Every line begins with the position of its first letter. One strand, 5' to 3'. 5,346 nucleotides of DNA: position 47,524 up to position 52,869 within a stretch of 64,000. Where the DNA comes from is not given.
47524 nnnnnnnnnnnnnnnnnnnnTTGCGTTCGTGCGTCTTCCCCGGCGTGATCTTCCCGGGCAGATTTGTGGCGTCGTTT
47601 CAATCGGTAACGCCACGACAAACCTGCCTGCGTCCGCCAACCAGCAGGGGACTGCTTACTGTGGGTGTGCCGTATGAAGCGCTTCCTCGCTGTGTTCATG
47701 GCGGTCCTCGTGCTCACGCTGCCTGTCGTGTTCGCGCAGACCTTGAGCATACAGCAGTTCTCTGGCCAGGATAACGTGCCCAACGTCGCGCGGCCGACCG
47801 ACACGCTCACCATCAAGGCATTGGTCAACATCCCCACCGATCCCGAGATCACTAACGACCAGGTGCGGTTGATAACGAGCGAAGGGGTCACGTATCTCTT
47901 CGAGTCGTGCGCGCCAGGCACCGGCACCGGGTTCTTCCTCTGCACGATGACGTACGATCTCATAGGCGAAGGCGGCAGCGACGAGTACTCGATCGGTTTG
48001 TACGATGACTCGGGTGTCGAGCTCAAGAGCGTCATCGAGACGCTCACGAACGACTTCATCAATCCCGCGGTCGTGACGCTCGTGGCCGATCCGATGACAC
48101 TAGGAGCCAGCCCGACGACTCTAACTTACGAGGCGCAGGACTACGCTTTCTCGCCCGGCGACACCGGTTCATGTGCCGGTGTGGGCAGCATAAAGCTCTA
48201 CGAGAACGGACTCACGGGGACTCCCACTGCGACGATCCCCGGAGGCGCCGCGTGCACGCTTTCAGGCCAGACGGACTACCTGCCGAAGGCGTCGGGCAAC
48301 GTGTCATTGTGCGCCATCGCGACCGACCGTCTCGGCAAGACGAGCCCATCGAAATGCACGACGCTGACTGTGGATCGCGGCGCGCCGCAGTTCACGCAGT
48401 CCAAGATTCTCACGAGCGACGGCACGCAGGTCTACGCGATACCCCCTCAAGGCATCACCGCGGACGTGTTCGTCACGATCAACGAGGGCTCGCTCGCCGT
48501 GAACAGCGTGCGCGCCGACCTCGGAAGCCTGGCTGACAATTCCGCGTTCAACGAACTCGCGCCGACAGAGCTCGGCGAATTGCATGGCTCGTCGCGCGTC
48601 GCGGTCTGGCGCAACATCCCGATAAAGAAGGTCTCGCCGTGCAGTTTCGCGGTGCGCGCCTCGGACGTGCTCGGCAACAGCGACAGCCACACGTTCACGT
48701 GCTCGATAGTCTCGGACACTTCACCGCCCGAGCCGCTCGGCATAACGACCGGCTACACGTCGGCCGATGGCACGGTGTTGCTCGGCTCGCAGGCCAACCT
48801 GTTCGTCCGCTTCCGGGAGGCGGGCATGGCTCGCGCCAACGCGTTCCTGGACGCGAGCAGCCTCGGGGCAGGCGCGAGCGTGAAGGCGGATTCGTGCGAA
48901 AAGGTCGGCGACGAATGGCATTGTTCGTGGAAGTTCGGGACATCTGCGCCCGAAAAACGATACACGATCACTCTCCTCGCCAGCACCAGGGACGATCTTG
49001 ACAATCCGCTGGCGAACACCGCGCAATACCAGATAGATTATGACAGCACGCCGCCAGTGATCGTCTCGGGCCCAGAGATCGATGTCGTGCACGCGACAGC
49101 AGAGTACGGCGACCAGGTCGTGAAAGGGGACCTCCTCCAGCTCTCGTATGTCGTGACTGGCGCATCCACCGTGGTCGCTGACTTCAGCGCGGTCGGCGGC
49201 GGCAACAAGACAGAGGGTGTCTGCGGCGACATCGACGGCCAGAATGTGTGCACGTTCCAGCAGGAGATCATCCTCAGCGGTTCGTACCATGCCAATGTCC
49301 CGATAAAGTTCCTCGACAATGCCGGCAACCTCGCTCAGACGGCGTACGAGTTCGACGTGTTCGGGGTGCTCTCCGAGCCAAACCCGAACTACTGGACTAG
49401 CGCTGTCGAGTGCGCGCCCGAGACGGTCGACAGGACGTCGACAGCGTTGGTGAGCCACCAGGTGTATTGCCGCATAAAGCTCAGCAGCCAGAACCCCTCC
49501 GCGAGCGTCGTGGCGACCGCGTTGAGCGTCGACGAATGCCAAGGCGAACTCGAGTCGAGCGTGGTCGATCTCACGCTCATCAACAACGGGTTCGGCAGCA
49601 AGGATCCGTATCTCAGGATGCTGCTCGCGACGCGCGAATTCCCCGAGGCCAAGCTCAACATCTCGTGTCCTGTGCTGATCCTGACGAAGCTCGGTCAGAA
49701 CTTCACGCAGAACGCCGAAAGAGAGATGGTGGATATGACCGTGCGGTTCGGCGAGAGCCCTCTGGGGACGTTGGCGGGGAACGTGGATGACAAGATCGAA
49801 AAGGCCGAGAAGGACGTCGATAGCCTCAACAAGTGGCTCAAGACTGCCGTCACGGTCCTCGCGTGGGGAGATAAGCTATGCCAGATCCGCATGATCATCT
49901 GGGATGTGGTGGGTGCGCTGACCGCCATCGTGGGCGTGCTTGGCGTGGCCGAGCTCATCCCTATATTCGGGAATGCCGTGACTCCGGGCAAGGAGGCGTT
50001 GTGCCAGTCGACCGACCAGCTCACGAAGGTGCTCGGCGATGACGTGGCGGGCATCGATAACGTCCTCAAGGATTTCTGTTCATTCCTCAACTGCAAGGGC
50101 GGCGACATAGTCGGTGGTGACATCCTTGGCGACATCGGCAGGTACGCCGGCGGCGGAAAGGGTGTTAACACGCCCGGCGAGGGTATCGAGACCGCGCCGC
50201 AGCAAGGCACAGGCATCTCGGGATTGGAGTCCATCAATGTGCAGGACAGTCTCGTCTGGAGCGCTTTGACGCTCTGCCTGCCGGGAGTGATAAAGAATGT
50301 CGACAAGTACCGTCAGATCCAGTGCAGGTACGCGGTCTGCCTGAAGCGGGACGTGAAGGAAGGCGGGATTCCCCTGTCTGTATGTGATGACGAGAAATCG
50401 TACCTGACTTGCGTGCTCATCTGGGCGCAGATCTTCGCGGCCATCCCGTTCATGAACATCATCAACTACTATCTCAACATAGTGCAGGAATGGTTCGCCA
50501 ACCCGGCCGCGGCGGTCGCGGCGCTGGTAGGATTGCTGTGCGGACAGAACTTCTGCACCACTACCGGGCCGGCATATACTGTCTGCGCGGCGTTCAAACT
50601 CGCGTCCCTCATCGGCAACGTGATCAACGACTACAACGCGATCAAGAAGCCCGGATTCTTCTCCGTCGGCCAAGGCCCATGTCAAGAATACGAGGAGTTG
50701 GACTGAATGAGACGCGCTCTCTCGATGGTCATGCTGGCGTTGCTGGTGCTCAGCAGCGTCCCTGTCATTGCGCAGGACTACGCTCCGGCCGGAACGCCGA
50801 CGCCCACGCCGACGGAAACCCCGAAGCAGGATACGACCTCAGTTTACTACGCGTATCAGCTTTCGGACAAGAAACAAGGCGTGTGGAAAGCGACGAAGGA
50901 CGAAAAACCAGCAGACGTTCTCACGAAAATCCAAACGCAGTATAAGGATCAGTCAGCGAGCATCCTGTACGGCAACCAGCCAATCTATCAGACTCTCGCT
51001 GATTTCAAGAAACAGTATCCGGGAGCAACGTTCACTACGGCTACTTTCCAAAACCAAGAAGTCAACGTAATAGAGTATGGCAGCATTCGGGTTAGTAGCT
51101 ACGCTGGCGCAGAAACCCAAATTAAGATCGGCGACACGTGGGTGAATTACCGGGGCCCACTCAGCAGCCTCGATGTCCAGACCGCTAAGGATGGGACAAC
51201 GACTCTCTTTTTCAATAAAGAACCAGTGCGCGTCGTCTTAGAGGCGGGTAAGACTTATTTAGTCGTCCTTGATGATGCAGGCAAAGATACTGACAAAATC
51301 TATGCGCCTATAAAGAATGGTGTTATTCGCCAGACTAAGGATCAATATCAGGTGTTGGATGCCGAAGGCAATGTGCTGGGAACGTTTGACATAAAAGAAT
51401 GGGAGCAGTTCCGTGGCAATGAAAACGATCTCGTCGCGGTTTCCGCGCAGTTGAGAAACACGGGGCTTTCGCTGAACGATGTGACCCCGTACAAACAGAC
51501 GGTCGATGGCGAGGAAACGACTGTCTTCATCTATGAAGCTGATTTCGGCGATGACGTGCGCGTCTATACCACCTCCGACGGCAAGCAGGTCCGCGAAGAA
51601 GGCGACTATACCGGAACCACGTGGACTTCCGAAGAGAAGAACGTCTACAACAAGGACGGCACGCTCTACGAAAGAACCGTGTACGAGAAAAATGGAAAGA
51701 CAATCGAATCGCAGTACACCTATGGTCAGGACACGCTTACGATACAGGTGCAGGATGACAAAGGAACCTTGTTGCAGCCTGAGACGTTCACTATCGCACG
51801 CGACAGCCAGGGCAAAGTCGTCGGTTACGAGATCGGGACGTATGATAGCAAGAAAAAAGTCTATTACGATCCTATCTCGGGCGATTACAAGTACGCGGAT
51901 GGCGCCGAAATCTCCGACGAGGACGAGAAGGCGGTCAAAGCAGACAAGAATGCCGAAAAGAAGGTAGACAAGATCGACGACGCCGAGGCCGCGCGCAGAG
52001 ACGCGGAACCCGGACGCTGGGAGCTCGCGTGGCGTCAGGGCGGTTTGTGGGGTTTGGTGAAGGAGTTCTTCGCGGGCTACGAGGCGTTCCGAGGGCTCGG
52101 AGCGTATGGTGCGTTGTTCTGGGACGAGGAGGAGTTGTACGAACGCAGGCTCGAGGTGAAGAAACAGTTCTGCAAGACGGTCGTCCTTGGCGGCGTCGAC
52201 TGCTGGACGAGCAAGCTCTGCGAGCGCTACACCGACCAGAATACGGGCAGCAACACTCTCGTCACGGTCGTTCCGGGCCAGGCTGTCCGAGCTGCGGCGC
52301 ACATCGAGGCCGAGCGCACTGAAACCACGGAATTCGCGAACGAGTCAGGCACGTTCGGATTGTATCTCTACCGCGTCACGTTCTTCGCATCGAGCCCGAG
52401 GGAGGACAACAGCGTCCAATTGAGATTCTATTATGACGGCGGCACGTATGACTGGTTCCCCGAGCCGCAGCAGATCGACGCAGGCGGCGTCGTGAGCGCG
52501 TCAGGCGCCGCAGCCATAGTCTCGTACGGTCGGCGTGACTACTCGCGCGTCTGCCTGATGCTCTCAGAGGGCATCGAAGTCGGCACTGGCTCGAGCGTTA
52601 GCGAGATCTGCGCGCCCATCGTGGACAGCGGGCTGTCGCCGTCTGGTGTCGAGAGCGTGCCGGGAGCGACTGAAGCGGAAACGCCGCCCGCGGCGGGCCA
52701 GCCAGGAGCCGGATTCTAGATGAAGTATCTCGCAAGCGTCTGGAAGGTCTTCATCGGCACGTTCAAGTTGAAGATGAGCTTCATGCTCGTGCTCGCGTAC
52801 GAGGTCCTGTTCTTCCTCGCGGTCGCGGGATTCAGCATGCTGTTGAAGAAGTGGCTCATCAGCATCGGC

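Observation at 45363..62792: Tandemly duplicated large surface-apparatus module (4 genes versus 3 genes, one apparently fused)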

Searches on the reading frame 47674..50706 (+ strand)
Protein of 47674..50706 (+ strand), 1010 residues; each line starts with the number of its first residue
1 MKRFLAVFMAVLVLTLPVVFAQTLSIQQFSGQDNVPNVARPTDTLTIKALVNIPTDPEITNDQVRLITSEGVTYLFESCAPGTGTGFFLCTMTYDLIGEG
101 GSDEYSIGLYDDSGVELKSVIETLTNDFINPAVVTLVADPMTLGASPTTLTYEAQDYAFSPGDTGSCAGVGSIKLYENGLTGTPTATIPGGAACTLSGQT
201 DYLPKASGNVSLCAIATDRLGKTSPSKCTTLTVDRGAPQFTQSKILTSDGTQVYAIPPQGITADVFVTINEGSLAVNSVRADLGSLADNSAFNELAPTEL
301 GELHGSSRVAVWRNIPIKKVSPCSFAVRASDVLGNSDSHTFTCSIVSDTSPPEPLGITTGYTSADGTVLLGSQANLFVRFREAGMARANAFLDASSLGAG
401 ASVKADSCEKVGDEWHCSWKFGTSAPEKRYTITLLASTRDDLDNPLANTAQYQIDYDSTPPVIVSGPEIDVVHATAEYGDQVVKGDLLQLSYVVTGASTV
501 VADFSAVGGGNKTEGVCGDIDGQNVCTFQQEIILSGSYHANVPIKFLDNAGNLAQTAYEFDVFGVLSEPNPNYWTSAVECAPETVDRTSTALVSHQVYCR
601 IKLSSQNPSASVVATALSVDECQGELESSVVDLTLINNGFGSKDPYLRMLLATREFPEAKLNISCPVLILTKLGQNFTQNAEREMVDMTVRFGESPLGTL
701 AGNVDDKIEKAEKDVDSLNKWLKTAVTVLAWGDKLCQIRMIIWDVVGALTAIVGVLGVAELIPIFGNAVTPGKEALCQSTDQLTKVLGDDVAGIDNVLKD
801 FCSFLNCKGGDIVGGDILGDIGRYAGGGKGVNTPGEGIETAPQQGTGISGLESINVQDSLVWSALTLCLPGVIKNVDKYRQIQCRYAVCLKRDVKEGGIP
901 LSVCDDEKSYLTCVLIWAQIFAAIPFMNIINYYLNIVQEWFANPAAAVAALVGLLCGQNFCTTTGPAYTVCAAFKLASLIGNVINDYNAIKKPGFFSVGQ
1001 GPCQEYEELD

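Call 6: search_protein_families(library=pfam, proteins=[window:47674-50706:+], max_evalue=0.1)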
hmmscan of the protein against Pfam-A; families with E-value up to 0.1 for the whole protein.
window:47674-50706:+ (1010 aa): 1 family
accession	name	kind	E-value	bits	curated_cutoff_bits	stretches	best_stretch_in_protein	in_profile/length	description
PF13750.12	Big_3_3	-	0.0027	17.8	27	0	416-464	4-49/157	Bacterial Ig-like domain (group 3)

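Call 53: search_protein_families(library=ncbifam, proteins=[window:47674-50706:+], max_evalue=0.1)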
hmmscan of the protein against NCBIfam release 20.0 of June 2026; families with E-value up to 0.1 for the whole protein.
window:47674-50706:+ (1010 aa): 1 family
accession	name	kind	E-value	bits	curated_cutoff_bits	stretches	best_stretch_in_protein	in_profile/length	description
NF009521.0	PRK12882.1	equivalog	0.031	13.5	296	1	944-988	18-62/280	geranylgeranylglycerol-phosphate geranylgeranyltransferase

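Call 81: search_protein_families(library=phrogs, proteins=[window:47674-50706:+], max_evalue=0.01)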
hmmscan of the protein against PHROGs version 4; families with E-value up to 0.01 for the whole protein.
window:47674-50706:+ (1010 aa): 0 families

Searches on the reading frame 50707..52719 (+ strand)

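Call 6: search_protein_families(library=pfam, proteins=[window:50707-52719:+], max_evalue=0.1)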
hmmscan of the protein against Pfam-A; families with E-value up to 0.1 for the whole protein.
window:50707-52719:+ (670 aa): 3 families
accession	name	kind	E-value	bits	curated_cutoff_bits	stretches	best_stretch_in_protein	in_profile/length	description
PF22349.1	Fervidolysin_SD2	-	0.023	15.2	26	0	160-196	63-103/113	Fervidolysin, second beta-sandwich domain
PF11182.14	AlgF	-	0.024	14.6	34.4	1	127-197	30-100/179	Alginate O-acetyl transferase AlgF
PF17202.10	sCache_3_3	-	0.03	15.1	28.8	0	169-204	47-82/107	Single cache domain 3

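Call 53: search_protein_families(library=ncbifam, proteins=[window:50707-52719:+], max_evalue=0.1)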
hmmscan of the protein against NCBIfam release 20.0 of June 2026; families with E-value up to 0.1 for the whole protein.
window:50707-52719:+ (670 aa): 2 families
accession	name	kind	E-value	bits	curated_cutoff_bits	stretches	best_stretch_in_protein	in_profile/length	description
NF033636.1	acid_shock_Asr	equivalog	0.029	15.2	50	1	1-78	1-82/119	acid resistance repetitive basic protein Asr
TIGR02919.1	TIGR02919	equivalog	0.086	11.5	338.3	0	268-339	74-145/438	accessory Sec system glycosylation chaperone GtfB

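Call 81: search_protein_families(library=phrogs, proteins=[window:50707-52719:+], max_evalue=0.01)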
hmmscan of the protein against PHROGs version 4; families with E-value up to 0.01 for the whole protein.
window:50707-52719:+ (670 aa): 0 families
